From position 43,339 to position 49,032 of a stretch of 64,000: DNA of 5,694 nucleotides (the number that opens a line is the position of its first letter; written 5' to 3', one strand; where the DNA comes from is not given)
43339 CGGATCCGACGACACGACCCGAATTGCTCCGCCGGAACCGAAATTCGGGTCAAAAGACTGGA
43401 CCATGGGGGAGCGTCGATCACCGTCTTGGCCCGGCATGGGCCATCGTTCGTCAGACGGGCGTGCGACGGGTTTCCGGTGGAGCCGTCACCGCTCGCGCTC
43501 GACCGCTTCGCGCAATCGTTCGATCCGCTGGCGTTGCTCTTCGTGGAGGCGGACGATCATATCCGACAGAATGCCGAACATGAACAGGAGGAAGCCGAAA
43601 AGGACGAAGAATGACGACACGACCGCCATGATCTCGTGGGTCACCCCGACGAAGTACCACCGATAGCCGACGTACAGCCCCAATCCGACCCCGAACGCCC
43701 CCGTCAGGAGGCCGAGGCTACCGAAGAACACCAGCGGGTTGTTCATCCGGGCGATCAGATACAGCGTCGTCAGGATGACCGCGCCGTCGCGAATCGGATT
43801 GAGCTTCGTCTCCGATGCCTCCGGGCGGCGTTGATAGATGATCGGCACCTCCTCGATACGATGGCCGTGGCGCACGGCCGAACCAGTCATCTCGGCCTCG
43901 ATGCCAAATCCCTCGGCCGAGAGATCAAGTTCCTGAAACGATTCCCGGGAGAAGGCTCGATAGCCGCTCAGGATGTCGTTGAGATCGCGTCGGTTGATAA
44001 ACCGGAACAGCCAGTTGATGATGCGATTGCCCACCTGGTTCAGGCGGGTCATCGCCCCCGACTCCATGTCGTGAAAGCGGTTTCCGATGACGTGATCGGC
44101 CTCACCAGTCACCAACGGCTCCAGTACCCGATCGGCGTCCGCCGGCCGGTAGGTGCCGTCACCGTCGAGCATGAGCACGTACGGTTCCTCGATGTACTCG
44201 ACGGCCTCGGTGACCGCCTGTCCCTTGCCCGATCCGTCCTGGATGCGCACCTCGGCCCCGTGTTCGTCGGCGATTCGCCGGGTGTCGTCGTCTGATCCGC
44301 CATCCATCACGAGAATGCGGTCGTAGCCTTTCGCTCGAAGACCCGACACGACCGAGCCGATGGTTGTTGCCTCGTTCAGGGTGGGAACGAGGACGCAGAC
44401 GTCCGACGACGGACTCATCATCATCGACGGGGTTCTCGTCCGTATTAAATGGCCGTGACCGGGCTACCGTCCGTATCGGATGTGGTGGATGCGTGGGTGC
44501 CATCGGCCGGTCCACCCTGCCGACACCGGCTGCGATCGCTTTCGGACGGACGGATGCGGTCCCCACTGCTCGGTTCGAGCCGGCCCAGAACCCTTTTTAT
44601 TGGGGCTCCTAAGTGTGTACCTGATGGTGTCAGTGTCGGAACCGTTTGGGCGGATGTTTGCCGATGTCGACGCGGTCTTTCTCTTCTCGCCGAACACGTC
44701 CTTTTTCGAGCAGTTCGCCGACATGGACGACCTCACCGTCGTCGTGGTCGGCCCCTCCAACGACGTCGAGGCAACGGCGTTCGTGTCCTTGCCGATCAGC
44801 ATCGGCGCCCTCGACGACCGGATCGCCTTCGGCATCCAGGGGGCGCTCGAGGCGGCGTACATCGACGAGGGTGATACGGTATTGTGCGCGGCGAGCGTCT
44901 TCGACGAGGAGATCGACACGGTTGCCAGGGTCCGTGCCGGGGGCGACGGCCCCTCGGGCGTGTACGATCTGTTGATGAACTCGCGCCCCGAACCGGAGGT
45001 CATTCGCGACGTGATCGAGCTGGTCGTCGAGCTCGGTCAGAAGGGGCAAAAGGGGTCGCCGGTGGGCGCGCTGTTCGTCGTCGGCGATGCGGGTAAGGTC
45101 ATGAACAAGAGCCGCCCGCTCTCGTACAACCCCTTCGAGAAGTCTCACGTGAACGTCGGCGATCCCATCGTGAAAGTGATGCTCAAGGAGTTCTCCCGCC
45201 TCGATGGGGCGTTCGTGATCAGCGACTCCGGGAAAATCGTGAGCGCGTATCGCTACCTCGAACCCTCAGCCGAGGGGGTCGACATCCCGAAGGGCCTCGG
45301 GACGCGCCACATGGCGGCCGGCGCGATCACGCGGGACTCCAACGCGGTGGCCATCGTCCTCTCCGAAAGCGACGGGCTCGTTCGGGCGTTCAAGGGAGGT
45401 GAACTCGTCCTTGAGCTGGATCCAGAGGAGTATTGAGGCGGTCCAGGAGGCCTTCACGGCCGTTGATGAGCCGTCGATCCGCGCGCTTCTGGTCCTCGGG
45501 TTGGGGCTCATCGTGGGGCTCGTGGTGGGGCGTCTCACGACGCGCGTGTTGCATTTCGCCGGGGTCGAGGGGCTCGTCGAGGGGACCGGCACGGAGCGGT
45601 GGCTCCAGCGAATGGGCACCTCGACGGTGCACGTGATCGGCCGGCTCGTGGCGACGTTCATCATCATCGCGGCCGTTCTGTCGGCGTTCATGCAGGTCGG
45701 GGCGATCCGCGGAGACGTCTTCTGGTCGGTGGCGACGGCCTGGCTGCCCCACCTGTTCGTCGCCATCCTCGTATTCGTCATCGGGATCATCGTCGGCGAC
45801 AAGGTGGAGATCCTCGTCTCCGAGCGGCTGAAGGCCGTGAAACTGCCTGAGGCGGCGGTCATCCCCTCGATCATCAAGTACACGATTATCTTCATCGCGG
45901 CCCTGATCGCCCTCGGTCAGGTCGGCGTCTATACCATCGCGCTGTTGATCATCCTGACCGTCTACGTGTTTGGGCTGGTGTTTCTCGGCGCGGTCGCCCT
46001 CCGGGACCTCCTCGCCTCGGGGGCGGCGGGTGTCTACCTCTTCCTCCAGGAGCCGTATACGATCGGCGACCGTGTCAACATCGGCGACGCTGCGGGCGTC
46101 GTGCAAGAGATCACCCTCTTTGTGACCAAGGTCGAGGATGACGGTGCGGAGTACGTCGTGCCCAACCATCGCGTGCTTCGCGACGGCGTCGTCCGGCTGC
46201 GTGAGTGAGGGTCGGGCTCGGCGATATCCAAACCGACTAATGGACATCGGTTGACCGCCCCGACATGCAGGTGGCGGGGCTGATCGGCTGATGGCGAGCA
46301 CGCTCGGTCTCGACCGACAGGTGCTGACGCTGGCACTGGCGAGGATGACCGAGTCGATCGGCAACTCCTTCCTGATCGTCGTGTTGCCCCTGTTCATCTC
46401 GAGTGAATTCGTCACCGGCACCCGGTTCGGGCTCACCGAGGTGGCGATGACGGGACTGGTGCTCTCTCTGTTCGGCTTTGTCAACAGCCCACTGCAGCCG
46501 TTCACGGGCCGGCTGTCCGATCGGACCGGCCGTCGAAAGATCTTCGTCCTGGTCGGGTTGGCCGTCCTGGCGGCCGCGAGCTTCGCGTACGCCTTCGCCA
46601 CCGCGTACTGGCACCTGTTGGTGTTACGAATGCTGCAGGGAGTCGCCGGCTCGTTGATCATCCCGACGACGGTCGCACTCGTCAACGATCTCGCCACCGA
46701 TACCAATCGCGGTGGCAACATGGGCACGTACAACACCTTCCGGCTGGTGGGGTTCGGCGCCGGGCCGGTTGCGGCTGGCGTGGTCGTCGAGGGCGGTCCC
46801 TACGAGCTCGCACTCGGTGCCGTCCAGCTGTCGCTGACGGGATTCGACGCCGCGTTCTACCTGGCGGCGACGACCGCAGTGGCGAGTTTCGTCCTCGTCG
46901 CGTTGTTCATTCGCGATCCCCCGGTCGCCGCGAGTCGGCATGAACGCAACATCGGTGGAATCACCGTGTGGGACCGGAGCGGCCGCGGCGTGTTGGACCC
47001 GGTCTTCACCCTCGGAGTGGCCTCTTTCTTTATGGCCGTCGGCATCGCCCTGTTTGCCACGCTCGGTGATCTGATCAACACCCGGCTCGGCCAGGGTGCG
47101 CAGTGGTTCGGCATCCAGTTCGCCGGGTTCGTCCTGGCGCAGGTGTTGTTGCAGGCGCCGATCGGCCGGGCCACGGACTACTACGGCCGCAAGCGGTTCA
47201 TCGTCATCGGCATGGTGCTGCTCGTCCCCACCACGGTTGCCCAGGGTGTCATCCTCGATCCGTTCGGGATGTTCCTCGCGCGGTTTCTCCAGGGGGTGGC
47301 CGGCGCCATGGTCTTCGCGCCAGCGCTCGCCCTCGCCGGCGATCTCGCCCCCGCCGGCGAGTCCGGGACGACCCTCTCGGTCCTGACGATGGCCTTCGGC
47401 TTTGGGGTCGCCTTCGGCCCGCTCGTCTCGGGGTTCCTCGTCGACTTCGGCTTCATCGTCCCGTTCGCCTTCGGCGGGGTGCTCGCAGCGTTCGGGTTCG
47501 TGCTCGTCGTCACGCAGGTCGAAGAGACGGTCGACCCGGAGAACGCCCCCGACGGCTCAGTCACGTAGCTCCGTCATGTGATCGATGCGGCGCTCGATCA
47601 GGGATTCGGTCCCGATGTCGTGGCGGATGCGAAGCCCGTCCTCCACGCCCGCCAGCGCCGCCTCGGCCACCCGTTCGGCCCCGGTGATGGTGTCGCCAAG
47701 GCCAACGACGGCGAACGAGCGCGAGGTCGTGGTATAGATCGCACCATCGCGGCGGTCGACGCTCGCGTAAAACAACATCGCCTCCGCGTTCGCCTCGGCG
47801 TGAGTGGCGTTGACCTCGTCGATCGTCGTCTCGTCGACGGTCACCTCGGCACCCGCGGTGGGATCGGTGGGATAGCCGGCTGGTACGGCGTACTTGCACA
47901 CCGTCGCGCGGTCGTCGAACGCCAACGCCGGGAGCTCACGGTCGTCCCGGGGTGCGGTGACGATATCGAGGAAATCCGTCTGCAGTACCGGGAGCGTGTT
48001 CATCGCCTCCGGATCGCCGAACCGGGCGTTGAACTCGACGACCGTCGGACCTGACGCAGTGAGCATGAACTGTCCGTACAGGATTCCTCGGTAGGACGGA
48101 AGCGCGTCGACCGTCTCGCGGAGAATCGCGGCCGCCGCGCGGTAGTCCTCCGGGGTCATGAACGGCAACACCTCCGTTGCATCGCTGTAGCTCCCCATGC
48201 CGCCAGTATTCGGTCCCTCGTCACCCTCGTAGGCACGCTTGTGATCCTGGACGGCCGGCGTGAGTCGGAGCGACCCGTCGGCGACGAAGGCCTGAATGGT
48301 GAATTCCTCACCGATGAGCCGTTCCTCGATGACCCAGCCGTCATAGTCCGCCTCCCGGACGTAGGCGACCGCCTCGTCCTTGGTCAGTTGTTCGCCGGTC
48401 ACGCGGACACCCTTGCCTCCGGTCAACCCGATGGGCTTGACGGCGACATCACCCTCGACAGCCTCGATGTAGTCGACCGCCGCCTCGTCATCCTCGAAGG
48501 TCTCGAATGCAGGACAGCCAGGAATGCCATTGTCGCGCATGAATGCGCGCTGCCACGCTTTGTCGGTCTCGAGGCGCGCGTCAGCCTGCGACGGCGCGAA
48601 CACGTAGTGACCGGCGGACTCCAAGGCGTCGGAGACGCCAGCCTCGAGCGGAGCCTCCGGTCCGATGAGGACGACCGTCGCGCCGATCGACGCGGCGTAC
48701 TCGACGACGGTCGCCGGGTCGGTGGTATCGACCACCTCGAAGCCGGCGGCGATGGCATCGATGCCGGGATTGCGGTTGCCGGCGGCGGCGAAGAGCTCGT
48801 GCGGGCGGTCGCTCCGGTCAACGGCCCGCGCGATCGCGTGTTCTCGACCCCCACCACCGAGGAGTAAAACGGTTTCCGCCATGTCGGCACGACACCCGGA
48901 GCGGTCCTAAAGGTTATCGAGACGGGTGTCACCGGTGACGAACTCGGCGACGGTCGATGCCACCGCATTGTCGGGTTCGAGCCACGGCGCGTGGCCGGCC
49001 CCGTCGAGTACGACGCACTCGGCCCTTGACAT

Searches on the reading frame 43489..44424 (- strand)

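Call 18: search_protein_families(library=pfam, proteins=[window:43489-44424:-], max_evalue=0.00001)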
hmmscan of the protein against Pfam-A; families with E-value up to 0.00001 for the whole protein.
window:43489-44424:- (312 aa): 1 family
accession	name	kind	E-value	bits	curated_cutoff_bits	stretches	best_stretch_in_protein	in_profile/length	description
PF00535.33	Glycos_transf_2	-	5.5e-19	69.1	23.3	1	10-166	1-167/168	Glycosyl transferase family 2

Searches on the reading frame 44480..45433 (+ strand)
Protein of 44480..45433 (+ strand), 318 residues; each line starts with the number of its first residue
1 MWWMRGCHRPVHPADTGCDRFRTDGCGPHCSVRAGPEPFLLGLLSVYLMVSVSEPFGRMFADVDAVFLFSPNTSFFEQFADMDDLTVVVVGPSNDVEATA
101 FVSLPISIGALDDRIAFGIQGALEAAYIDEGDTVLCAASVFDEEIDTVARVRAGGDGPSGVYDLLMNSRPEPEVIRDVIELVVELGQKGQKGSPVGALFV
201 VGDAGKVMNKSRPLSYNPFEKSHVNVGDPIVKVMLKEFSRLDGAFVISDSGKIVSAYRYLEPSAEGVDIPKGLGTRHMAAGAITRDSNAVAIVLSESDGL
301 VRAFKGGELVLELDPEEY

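Call 19: search_protein_families(library=pfam, proteins=[window:44480-45433:+], max_evalue=0.00001)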
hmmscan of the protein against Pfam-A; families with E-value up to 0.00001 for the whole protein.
window:44480-45433:+ (318 aa): 2 families
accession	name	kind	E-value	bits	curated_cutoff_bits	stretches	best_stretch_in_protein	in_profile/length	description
PF19294.4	DACZ_N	-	1e-44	151.7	24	1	49-173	1-125/125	Diadenylate cyclase, N-terminal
PF02457.21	DAC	-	5.6e-21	74.8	27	1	189-308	6-118/119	DisA bacterial checkpoint controller nucleotide-binding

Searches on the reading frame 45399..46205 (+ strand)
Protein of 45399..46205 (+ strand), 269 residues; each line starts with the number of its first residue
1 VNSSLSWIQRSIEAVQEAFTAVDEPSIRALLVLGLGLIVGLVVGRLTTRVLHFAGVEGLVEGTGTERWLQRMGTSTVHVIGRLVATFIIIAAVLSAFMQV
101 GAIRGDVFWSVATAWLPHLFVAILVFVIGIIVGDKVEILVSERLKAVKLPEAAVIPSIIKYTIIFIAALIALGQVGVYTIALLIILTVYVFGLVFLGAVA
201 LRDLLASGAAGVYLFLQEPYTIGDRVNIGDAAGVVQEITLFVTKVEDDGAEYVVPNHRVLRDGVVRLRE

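Call 19: search_protein_families(library=pfam, proteins=[window:45399-46205:+], max_evalue=0.00001)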
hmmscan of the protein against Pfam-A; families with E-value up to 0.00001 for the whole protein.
window:45399-46205:+ (269 aa): 2 families
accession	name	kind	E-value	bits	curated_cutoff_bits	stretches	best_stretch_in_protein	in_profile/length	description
PF00924.24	MS_channel_2nd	-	2.4e-11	44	20.2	1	205-260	3-59/68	Mechanosensitive ion channel, beta-domain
PF05552.17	MS_channel_1st_1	-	3.7e-06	27.2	22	0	108-148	6-46/50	Mechanosensitive ion channel, conserved TM helix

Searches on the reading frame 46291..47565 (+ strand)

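Call 19: search_protein_families(library=pfam, proteins=[window:46291-47565:+], max_evalue=0.00001)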
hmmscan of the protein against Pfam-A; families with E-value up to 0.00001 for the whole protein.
window:46291-47565:+ (425 aa): 3 families
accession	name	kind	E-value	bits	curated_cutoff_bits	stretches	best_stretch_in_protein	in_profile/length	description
PF07690.21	MFS_1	-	1.3e-56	192.4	33.4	2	14-256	1-223/347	Major Facilitator Superfamily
PF12832.13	MFS_1_like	-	6.3e-13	48.9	25.2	1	54-388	36-367/373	MFS_1 like family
PF00083.30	Sugar_tr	-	1.8e-10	40.8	22.3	1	52-166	46-159/452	Sugar (and other) transporter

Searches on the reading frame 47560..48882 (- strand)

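Call 19: search_protein_families(library=pfam, proteins=[window:47560-48882:-], max_evalue=0.00001)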
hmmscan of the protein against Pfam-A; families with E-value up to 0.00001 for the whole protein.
window:47560-48882:- (441 aa): 3 families
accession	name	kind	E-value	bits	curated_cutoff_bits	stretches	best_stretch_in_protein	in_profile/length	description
PF01071.24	GARS_A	-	9.5e-50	169.6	27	1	106-293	1-194/194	Phosphoribosylglycinamide synthetase, ATP-grasp (A) domain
PF02844.21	GARS_N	-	1.5e-23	83.8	29.5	1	4-105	2-100/100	Phosphoribosylglycinamide synthetase, N domain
PF02843.22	GARS_C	-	2e-15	57.3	34.8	1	327-425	1-91/92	Phosphoribosylglycinamide synthetase, C domain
